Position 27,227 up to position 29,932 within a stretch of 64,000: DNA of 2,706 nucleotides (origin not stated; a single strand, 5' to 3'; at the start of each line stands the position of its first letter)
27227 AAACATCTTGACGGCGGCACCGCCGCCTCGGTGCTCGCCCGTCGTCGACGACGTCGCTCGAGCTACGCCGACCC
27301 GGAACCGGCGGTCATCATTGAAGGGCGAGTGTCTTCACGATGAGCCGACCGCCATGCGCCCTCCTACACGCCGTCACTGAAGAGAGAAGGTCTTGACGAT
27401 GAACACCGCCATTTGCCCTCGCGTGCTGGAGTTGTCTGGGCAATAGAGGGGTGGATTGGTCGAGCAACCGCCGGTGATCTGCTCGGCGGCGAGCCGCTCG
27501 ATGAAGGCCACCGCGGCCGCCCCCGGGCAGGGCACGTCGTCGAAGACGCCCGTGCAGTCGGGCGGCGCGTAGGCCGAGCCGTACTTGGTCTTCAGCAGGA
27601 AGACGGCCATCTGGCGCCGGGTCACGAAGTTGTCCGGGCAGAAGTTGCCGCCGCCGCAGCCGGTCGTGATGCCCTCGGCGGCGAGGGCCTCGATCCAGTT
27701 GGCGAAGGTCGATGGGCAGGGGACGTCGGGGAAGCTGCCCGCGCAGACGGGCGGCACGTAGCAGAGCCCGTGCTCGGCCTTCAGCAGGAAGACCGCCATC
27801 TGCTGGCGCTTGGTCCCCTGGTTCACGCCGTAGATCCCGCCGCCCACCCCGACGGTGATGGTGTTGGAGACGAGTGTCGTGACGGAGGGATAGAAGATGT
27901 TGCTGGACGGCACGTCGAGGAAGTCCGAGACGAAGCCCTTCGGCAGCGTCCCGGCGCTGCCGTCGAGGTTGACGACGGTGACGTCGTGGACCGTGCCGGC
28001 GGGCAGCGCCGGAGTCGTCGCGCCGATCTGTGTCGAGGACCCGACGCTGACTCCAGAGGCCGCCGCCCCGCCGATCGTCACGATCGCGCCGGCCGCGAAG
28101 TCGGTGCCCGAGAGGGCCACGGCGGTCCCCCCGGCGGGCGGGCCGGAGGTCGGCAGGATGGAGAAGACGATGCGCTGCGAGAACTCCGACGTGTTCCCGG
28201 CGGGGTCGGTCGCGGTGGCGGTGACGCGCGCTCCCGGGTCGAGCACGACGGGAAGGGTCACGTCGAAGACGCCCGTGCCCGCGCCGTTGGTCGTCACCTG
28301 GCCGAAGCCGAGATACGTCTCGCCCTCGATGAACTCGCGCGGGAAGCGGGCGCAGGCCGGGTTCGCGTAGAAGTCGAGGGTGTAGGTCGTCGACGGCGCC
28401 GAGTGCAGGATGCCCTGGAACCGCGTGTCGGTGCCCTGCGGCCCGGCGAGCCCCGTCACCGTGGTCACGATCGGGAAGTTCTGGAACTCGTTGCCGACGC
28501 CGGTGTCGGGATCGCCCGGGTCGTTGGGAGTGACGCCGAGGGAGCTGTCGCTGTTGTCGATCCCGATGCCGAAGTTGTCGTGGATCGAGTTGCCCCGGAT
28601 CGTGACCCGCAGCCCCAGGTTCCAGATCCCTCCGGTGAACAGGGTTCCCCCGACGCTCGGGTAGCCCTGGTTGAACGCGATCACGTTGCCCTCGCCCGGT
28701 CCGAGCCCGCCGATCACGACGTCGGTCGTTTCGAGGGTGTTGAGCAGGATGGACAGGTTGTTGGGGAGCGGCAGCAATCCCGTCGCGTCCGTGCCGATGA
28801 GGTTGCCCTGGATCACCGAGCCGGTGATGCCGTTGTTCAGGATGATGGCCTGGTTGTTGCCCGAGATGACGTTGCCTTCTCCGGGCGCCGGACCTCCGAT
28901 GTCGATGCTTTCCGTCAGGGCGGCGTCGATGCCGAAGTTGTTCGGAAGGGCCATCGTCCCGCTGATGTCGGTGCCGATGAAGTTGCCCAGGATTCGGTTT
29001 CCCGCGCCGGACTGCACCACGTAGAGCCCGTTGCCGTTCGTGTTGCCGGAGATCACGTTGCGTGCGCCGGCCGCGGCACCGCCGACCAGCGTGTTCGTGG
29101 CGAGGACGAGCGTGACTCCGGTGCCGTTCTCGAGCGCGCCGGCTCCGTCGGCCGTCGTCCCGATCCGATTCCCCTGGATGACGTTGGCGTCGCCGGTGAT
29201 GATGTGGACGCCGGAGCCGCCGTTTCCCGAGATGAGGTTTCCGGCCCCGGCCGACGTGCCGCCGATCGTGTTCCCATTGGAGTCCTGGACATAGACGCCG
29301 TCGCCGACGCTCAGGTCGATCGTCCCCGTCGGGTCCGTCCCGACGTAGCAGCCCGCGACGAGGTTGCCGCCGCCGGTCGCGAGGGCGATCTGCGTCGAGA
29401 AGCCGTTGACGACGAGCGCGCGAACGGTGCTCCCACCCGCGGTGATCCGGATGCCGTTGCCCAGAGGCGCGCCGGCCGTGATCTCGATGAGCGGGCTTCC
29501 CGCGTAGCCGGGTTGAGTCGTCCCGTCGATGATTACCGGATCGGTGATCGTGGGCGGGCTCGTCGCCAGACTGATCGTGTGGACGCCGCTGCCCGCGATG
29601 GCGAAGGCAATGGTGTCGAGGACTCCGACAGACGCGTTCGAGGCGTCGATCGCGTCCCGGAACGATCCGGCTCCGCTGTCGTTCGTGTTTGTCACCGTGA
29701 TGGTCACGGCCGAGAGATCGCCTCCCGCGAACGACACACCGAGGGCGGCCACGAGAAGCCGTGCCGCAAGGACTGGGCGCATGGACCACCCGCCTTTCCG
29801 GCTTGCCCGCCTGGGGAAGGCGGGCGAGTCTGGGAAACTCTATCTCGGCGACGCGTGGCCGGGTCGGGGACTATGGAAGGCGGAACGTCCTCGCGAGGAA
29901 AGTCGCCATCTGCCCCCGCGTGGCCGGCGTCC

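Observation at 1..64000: A 23-member, co-directional array of modular SLH-tailed beta-helix surface-protein paralogs fills the window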

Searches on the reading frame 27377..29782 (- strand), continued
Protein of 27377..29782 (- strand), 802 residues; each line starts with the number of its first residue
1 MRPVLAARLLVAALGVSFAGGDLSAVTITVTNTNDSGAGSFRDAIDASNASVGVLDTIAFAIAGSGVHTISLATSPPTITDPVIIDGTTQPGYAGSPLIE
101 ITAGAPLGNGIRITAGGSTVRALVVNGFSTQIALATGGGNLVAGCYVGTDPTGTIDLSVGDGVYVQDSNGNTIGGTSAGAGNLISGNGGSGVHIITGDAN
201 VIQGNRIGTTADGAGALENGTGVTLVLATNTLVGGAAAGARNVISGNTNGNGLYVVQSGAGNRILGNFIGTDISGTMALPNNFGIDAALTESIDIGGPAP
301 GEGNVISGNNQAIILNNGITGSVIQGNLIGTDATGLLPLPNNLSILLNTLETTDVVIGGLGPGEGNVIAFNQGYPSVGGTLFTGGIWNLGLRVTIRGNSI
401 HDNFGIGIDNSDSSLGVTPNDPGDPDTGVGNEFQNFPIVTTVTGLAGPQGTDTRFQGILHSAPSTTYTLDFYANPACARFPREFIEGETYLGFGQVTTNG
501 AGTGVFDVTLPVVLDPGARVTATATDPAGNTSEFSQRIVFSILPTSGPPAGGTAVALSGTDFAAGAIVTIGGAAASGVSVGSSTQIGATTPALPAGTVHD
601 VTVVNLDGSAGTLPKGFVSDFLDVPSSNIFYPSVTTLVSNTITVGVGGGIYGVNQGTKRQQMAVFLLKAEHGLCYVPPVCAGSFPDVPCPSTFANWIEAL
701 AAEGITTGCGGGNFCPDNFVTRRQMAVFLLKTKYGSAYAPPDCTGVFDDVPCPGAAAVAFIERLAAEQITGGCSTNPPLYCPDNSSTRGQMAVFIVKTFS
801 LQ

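Call 41: fold_search(model_id=the predicted structure, library=pdb)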
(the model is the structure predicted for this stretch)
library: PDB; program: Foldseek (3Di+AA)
matches with E <= 10: 1770; with E <= 0.001: 65
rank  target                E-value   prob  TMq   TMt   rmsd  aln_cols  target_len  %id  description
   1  8wm1_A                4.1e-17  1.00  0.33  0.53  11.0       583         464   17  DHS dehydratase (released 2024-10-02)
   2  6c72_A                1.9e-06  1.00  0.18  0.23  19.8       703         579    7  Crystal structure of a tailspike protein gp49 from Acinetobacter baumannii bacteriophage Fri1, a capsular polysacchari (released 2019-01-23)
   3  3pyw                  4.2e-06  1.00  0.20  0.85   2.7       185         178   20  The structure of the SLH domain from B. anthracis surface array protein at 1.8A (released 2011-04-27)
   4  9qrm_B                5.1e-06  1.00  0.19  0.25  19.0       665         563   10  X-ray structure of Kp32gp38 in complex with K21 pyr5 (released 2025-09-03)
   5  5lsp_A                1.3e-05  1.00  0.09  0.30  13.1       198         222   18  107_A07 Fab in complex with fragment of the Met receptor (released 2017-09-13)
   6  6bt4                  1.6e-05  1.00  0.18  0.77   4.8       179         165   18  Crystal structure of the SLH domain of Sap from Bacillus anthracis in complex with a pyruvylated SCWP unit (released 2018-03-21)
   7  3mlp_F                3.6e-05  1.00  0.10  0.25  18.3       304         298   12  Early B-cell Factor 1 (Ebf1) bound to DNA (released 2010-12-01)
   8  2pyg_A                4.1e-05  1.00  0.26  0.50   9.3       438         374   15  Azotobacter vinelandii Mannuronan C-5 epimerase AlgE4 A-module (released 2008-05-27)
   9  3mlp_A                4.1e-05  1.00  0.09  0.21  25.9       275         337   11  Early B-cell Factor 1 (Ebf1) bound to DNA (released 2010-12-01)
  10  6gcu_A                5.5e-05  1.00  0.10  0.11  11.9       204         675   16  MET receptor in complex with InlB internalin domain and DARPin A3A (released 2019-05-15)
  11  6aij                  6.1e-05  1.00  0.10  0.12  11.0       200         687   20  Cyclodextrin glycosyltransferase from Paenibacillus macerans mutant N603D (released 2018-10-10)
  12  6cwc_B                8.2e-05  1.00  0.18  0.77   3.9       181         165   16  Crystal structure of SpaA-SLH (released 2018-08-15)
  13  4jcl                  8.2e-05  1.00  0.10  0.11  11.0       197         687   20  Crystal structure of Alpha-CGT from Paenibacillus macerans at 1.7 Angstrom resolution (released 2014-02-26)
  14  3mlp_B                8.2e-05  1.00  0.10  0.22  19.5       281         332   12  Early B-cell Factor 1 (Ebf1) bound to DNA (released 2010-12-01)
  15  3mlp_E                8.6e-05  1.00  0.09  0.22  25.6       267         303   11  Early B-cell Factor 1 (Ebf1) bound to DNA (released 2010-12-01)
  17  6cwc_A                9.5e-05  1.00  0.17  0.75   4.5       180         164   16  Crystal structure of SpaA-SLH (released 2018-08-15)
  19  6cwh_C                1.2e-04  1.00  0.18  0.79   3.1       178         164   16  Crystal structure of SpaA-SLH in complex with 4,6-Pyr-beta-D-ManNAcOMe (P1) (released 2018-08-15)
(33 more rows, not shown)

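Call 64: search_protein_representatives(protein=window:27377-29782:-)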
Query: 802 residues. Proteins with E-value up to 0.001 (for the whole library): 67928; up to 1e-10: 38764; up to 1e-30: 16014. The best 150 are listed.
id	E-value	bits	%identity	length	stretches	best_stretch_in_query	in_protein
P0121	0.0e+00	1461.3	47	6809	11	27-538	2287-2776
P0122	0.0e+00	1408.8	44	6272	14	18-540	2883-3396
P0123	0.0e+00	1305.1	44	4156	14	8-543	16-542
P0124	0.0e+00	1240.9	44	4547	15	24-536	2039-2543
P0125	0.0e+00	1236.5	42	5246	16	4-550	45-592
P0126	0.0e+00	1204.2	44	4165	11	24-536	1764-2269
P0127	0.0e+00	1202.0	46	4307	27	25-343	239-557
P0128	0.0e+00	1182.8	43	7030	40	28-342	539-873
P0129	0.0e+00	1176.9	46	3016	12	136-534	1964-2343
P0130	0.0e+00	1149.5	42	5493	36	21-281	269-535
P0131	0.0e+00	1134.8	45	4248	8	18-535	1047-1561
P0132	0.0e+00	1112.7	42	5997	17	26-541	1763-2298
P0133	0.0e+00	1108.1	46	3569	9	28-535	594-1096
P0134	0.0e+00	1091.3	43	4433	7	22-536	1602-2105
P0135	0.0e+00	1080.0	45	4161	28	136-372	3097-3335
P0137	0.0e+00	1050.6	44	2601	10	22-539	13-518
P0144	1.2e-291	986.2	49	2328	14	25-282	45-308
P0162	4.8e-254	861.9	49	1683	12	27-372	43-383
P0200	7.5e-226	768.7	45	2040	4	5-538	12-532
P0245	2.4e-198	677.7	50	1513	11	27-348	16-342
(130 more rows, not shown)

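Call 65: list_cluster_members(proteins=[P0121, P0123, P0137, P0200, P0245, P0162, P0129, P0144])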
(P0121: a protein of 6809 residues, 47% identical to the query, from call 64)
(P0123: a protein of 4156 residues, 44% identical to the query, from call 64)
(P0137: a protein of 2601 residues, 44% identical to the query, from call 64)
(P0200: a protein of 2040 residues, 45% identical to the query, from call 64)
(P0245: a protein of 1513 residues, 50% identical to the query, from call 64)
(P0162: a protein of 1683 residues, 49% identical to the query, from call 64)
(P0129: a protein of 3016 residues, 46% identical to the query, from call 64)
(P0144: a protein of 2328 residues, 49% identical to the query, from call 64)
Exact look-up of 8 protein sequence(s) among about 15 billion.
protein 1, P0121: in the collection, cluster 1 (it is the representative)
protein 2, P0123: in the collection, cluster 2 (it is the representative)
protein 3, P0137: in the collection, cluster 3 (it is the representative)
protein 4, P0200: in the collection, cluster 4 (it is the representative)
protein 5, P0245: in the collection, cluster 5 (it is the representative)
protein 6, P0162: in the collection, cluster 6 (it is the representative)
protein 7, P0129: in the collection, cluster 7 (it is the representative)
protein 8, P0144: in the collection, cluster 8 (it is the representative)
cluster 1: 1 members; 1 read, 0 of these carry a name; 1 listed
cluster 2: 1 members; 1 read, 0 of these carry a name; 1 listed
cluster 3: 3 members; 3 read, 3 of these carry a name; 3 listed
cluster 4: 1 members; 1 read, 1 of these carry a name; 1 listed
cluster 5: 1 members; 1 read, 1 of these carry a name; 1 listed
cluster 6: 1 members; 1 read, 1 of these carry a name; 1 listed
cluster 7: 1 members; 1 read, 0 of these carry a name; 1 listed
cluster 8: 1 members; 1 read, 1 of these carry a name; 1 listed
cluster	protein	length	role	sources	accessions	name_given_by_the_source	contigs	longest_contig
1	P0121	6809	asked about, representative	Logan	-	-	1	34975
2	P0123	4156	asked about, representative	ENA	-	-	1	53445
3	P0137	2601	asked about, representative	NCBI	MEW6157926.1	MAG: right-handed parallel beta-helix repeat-containing protein, partial ...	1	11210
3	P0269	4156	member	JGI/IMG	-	parallel beta-helix repeat protein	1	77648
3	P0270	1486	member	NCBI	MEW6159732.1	MAG: GEVED domain-containing protein [Verrucomicrobiota bacterium]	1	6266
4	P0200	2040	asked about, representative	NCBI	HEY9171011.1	MAG TPA: Calx-beta domain-containing protein, partial [Verrucomicrobiae bacterium]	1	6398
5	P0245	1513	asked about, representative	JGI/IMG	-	hypothetical protein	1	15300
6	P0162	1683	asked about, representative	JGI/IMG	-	hypothetical protein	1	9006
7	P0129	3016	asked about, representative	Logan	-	-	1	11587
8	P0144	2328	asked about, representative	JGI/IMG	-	hypothetical protein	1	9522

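Call 66: search_protein_families(library=ncbifam, proteins=[P0245, P0162, P0200, P0137], max_evalue=0.001)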
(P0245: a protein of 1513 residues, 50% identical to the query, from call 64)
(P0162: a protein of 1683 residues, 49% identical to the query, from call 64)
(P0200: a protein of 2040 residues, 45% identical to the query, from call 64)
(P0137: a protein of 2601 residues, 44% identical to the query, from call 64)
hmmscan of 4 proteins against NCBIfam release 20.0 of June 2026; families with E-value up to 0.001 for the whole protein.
P0245 (1513 aa): 0 families

P0162 (1683 aa): 0 families

P0200 (2040 aa): 2 families
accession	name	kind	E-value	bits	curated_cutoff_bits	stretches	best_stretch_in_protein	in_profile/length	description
TIGR01451.2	B_ant_repeat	repeat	2.2e-12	46.8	24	2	1681-1715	17-51/53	DUF11 type repeat protein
TIGR00845.1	caca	equivalog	6.6e-12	44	679.85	1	1912-1997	403-489/921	sodium/calcium exchanger 1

P0137 (2601 aa): 0 families

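Call 67: find_encoding_contigs(protein=P0041, flank=10000, max_places=2)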
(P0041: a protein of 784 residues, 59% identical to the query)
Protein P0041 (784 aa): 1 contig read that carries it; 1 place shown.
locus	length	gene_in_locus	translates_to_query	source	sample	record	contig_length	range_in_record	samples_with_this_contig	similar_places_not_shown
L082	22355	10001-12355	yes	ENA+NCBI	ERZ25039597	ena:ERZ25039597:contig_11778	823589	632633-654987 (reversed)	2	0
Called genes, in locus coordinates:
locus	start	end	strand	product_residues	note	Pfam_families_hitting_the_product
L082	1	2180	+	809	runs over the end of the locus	PF00395:SLH (faint), PF01833:TIG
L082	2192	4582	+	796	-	PF00395:SLH (faint), PF01833:TIG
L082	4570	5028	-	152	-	-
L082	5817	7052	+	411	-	PF01833:TIG, PF00395:SLH (weak)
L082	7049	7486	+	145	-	PF00583:Acetyltransf_1, PF13673:Acetyltransf_10 (weak), PF13508:Acetyltransf_7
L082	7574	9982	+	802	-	PF01833:TIG, PF00395:SLH (faint)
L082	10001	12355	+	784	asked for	PF05048:NosD (faint), PF13229:Beta_helix (faint), PF01833:TIG, PF00395:SLH (weak)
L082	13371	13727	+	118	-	-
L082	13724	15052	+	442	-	PF00149:Metallophos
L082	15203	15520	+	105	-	PF21342:SoxA-TsdA_cyt-c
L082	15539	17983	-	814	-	PF00069:Pkinase, PF03109:ABC1 (faint), PF07714:PK_Tyr_Ser-Thr, PF14559:TPR_19 (faint)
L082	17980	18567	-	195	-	PF07638:Sigma70_ECF, PF08281:Sigma70_r4_2, PF04545:Sigma70_r4 (weak)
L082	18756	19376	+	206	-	PF00395:SLH (faint)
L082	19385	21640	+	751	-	PF05048:NosD (faint), PF01833:TIG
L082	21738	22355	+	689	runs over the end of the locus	PF01833:TIG, PF00395:SLH (faint)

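Call 68: find_encoding_contigs(protein=P0119, flank=10000, max_places=2)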
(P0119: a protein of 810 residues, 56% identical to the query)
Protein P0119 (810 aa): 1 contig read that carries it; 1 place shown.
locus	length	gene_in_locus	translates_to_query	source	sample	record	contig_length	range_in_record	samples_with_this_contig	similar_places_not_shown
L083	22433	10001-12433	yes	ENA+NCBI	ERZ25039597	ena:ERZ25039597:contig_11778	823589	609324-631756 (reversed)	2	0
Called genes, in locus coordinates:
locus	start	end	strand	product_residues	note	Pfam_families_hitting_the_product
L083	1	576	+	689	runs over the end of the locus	PF01833:TIG, PF00395:SLH (faint)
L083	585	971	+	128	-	-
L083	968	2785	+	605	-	PF01833:TIG, PF00395:SLH (faint)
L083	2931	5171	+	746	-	PF01833:TIG (weak), PF00395:SLH (faint)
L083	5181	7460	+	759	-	PF13229:Beta_helix, PF01833:TIG, PF00395:SLH (faint)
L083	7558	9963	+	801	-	PF13229:Beta_helix (faint), PF05048:NosD (faint), PF01833:TIG, PF00395:SLH (faint)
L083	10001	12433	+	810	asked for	PF13229:Beta_helix (faint), PF00395:SLH (faint), PF01833:TIG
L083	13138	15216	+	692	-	PF01833:TIG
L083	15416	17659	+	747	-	PF01833:TIG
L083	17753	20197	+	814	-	-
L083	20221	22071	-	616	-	PF00009:GTP_EFTU, PF01926:MMR_HSR1 (faint), PF03144:GTP_EFTU_D2, PF22042:EF-G_D2 (weak), PF00679:EFG_C, PF21018:BipA_C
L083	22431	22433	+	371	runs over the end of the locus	-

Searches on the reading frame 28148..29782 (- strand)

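Call 50: search_protein_families(library=ncbifam, proteins=[window:28148-29782:-], max_evalue=10)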
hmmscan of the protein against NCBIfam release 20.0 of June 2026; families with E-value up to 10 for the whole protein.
seq(545 aa): 2 families
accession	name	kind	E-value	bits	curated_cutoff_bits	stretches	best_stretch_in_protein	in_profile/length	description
TIGR03804.1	para_beta_helix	repeat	0.18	11.5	19.45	2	181-207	14-39/44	parallel beta-helix repeat protein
TIGR04247.1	NosD_copper_fam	subfamily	6.1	5.3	300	1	104-213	43-151/377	nitrous oxide reductase family maturation protein NosD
